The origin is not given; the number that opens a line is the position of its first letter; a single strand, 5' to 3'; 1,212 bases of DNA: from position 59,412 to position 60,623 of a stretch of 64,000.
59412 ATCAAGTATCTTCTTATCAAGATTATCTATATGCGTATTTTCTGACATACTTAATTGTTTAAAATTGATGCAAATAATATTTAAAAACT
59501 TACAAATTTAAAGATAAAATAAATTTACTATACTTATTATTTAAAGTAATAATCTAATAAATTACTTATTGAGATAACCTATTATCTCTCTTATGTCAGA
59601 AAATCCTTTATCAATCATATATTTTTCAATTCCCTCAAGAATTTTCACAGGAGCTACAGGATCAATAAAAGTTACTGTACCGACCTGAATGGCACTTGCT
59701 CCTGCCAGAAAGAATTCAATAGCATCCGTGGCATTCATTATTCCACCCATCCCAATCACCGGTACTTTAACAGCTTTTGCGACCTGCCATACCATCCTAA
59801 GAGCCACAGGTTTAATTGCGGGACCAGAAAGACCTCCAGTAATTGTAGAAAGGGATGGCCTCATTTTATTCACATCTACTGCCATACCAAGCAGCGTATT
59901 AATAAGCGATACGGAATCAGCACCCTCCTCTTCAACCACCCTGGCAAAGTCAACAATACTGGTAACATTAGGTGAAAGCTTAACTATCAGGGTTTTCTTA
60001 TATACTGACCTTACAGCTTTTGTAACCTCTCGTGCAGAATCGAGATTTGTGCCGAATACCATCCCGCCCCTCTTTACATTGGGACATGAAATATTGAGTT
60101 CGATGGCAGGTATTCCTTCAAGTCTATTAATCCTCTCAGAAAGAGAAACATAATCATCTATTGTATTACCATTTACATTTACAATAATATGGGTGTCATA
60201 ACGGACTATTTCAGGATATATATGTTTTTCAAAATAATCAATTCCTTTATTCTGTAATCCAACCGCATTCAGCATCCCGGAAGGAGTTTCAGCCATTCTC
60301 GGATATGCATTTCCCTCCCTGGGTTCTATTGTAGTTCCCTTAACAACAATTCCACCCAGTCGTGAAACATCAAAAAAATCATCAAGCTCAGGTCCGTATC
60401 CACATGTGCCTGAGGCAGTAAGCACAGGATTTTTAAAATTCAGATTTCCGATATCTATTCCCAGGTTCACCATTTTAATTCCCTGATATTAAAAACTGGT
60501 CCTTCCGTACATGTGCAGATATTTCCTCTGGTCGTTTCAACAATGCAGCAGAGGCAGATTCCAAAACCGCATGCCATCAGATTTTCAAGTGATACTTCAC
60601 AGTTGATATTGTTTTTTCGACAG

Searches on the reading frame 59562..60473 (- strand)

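Call 59: search_protein_families(library=pfam, proteins=[window:59562-60473:-], max_evalue=0.00001)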
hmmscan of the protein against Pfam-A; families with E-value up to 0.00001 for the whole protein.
window:59562-60473:- (303 aa): 2 families
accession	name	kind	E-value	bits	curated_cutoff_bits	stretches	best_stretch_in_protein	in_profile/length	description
PF01180.27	DHO_dh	-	2e-81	273.8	27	1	7-286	5-291/291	Dihydroorotate dehydrogenase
PF03060.21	NMO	-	1.5e-07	31.6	28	1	159-267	132-224/331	Nitronate monooxygenase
